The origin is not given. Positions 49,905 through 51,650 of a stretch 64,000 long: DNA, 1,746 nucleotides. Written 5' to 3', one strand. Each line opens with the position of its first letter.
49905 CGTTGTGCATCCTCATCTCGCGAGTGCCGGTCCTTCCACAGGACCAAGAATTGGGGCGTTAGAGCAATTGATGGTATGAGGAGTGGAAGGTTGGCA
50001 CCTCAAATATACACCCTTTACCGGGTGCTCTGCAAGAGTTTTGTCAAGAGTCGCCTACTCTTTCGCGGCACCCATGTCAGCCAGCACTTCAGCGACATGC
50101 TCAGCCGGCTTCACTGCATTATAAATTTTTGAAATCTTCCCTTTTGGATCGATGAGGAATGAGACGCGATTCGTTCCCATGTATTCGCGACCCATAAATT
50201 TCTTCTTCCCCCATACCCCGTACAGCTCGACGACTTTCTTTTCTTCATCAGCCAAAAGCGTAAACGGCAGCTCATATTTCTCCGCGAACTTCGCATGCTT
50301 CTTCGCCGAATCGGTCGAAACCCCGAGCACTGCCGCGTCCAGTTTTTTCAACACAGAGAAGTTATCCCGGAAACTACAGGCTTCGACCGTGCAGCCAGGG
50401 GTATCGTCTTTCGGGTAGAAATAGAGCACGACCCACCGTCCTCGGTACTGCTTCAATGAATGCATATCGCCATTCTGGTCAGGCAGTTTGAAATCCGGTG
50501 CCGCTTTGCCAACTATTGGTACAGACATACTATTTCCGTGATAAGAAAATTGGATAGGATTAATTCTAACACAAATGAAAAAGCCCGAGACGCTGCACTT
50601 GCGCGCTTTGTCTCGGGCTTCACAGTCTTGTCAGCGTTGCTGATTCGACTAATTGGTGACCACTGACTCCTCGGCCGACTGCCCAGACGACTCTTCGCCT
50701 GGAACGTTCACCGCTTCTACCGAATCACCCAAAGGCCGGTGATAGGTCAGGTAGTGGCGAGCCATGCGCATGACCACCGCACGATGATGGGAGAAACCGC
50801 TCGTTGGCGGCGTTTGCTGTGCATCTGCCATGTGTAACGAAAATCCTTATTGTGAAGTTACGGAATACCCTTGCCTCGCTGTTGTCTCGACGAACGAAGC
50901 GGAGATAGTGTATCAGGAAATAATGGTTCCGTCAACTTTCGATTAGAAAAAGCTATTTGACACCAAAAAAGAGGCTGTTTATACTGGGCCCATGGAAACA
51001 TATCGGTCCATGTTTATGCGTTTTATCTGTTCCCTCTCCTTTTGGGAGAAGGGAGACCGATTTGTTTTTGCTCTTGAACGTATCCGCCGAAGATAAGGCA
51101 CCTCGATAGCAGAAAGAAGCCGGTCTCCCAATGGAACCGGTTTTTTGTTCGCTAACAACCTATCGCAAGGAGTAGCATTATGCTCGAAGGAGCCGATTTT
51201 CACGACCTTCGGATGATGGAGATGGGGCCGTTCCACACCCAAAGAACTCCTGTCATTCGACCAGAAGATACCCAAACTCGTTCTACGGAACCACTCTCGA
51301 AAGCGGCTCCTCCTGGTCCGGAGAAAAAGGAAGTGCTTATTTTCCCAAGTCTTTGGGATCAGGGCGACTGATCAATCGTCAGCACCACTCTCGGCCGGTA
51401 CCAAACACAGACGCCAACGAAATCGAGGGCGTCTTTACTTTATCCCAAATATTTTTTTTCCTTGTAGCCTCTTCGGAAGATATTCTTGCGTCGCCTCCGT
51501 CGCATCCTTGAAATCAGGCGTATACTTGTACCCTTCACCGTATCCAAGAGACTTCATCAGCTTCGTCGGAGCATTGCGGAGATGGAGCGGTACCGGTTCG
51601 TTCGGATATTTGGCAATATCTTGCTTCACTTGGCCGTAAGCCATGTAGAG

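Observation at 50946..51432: Canonical promoter, leaderless Phe-rich leader ORF and mutually exclusive terminator/antiterminator hairpins upstream of a 63-aa gene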

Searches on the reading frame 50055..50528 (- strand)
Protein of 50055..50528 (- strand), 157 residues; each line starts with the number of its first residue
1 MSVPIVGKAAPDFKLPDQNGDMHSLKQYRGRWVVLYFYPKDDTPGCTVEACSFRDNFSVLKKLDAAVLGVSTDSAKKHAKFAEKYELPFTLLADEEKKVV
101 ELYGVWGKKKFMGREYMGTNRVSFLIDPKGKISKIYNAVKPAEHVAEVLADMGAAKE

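Call 8: find_encoding_contigs(protein=window:50055-50528:-, flank=3000, max_places=8)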
Protein window:50055-50528:- (157 aa): 2 contigs read that carry it; 1 place shown.
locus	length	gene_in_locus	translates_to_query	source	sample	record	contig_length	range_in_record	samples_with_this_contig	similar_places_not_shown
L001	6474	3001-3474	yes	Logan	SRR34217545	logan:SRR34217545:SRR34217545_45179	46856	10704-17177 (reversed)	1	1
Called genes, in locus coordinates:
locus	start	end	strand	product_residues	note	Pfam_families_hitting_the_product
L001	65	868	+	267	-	PF03372:Exo_endo_phos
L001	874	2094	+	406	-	PF05496:RuvB_N, PF13191:AAA_16 (faint), PF14532:Sigma54_activ_2 (faint), PF00004:AAA, PF07728:AAA_5, PF13173:AAA_14 (weak), PF16193:AAA_assoc_2, PF12002:MgsA_C, +1 more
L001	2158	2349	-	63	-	-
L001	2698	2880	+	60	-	-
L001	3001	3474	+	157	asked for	PF08534:Redoxin, PF00578:AhpC-TSA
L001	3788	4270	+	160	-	PF02381:MraZ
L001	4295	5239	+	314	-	PF01795:Methyltransf_5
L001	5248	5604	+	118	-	-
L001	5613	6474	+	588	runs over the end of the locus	PF03717:PBP_dimer, PF00905:Transpeptidase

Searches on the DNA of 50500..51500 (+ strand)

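Call 4: search_rna_families(source=window, start=50500, end=51500, threshold=evalue, max_evalue=10, show_alignments=3)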
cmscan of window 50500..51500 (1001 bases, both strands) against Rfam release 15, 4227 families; matches with E-value up to 10: 7.
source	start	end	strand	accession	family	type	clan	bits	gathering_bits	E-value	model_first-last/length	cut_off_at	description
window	51229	51292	+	RF01350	CRISPR-DR41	Gene; CRISPR;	-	23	36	0.061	1-29/29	no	CRISPR RNA direct repeat element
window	51082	51150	+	RF00506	Thr_leader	Cis-reg; leader;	-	17.8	55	1.6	1-118/118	no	Threonine operon leader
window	50504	50625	+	RF02132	HOXB13-AS1_1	Gene; lncRNA;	-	17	60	0.54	1-136/136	no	HOXB13 antisense RNA 1 conserved region 1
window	51173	51259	-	RF03542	Flavi_ISFV_repeat_Ra_Rb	Cis-reg;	CL00131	17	50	5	1-100/100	no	Insect-Specific Flavivirus 3' UTR repeats Ra and Rb elements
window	50500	50588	-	RF00114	S15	Cis-reg; leader;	CL00121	13.5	39.5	2.8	1-89/117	3'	Ribosomal S15 leader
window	50920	51032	+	RF01447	S_pombe_snR98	Gene; snRNA; snoRNA; HACA-box;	-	13.2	40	2.5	1-212/212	no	small nucleolar RNA snR98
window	50648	50699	-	RF01129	sR44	Gene; snRNA; snoRNA; CD-box;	-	11.5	45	6.4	1-55/55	no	Small nucleolar RNA sR44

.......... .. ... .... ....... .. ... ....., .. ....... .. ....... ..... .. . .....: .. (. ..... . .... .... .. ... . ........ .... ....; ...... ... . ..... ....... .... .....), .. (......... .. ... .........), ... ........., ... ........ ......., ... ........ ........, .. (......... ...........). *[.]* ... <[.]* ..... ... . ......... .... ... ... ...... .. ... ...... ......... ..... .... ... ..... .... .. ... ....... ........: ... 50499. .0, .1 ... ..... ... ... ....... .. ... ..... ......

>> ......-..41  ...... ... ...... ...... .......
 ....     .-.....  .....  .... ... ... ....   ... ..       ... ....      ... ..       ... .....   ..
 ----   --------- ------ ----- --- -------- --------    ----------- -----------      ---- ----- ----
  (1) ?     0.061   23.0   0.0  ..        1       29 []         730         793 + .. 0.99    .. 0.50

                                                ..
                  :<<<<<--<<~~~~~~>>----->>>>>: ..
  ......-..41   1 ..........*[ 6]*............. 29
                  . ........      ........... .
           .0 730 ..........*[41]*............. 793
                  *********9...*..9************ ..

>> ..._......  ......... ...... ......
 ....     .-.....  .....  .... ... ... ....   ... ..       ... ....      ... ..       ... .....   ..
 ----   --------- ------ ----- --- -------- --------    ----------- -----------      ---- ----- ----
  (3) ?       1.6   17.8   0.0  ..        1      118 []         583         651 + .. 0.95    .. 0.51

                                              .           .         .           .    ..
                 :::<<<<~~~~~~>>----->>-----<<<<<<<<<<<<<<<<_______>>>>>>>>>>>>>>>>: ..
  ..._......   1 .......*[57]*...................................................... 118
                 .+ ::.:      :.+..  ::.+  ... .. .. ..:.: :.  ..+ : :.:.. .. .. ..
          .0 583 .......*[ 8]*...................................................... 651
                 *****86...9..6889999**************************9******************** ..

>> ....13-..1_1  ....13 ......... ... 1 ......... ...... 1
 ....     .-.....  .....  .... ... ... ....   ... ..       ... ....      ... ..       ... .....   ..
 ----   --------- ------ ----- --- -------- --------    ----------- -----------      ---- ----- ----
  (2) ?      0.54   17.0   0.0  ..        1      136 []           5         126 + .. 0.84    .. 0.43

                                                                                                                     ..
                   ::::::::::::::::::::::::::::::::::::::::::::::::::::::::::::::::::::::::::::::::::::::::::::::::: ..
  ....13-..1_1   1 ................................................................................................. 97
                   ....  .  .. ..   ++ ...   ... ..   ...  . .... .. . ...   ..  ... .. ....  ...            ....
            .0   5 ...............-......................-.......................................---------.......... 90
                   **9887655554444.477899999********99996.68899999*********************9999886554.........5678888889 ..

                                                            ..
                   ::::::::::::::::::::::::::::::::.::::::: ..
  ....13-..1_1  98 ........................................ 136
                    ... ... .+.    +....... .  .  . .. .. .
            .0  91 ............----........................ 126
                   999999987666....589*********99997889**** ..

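Call 75: search_dna_similar(query=window:50946-51434:+, collection=phages, mode=distant, max_rows=5)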
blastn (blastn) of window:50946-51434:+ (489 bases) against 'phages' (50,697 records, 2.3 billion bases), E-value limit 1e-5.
No match.

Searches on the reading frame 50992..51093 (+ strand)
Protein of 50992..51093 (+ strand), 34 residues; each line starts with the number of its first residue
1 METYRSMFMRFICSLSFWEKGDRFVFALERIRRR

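Call 26: search_protein_families(library=pfam, proteins=[window:50992-51093:+], max_evalue=1)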
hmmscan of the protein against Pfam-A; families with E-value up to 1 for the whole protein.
window:50992-51093:+ (34 aa): 0 families

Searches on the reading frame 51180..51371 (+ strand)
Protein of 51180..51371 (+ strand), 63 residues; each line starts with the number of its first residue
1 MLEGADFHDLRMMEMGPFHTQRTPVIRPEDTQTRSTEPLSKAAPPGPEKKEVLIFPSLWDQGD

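Call 9: find_encoding_contigs(protein=window:51180-51371:+, flank=3000, max_places=8)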
Protein window:51180-51371:+ (63 aa): 2 contigs read that carry it; 1 place shown.
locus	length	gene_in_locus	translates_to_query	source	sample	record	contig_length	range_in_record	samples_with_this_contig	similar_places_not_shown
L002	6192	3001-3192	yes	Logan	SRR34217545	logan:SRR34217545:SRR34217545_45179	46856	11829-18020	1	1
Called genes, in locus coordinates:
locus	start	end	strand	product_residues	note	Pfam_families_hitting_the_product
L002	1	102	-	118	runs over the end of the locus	-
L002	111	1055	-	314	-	PF01795:Methyltransf_5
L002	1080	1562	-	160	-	PF02381:MraZ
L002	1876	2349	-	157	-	PF08534:Redoxin, PF00578:AhpC-TSA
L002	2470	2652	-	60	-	-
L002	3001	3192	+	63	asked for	-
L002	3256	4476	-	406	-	PF05496:RuvB_N, PF13191:AAA_16 (faint), PF14532:Sigma54_activ_2 (faint), PF00004:AAA, PF07728:AAA_5, PF13173:AAA_14 (weak), PF16193:AAA_assoc_2, PF12002:MgsA_C, +1 more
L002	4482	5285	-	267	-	PF03372:Exo_endo_phos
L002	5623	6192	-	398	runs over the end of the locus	PF00919:UPF0004, PF04055:Radical_SAM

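Call 12: find_homologous_proteins(query=window:51180-51368:+, max_evalue=10)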
Query window:51180-51368:+ (63 aa): 1 proteins with E <= 10 among 1 candidates.
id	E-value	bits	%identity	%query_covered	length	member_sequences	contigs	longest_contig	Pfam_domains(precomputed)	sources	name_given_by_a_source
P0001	2.3e-30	121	90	100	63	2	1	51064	-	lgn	-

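Call 13: find_encoding_contigs(protein=P0001, flank=4000, max_places=10)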
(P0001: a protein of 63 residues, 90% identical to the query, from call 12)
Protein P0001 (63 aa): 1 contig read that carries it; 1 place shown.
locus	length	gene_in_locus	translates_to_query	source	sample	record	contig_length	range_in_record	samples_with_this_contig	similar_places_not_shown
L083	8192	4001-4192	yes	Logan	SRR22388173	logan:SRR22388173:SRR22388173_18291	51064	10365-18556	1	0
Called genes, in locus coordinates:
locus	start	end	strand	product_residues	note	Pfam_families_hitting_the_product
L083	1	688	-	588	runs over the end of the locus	PF03717:PBP_dimer, PF00905:Transpeptidase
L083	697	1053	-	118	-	-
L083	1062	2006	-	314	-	PF01795:Methyltransf_5, PF13847:Methyltransf_31 (faint)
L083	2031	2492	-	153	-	PF02381:MraZ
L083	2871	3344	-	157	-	PF08534:Redoxin, PF00578:AhpC-TSA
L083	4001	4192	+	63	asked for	-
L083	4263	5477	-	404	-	PF05496:RuvB_N, PF00158:Sigma54_activat (faint), PF13191:AAA_16 (faint), PF00004:AAA, PF07728:AAA_5, PF13173:AAA_14 (weak), PF16193:AAA_assoc_2, PF12002:MgsA_C, +2 more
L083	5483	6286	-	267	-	PF03372:Exo_endo_phos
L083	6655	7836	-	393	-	PF00919:UPF0004, PF04055:Radical_SAM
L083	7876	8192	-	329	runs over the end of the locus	PF09587:PGA_cap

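Call 26: search_protein_families(library=pfam, proteins=[window:51180-51368:+], max_evalue=1)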
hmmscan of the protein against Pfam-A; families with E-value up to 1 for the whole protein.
window:51180-51368:+ (63 aa): 0 families
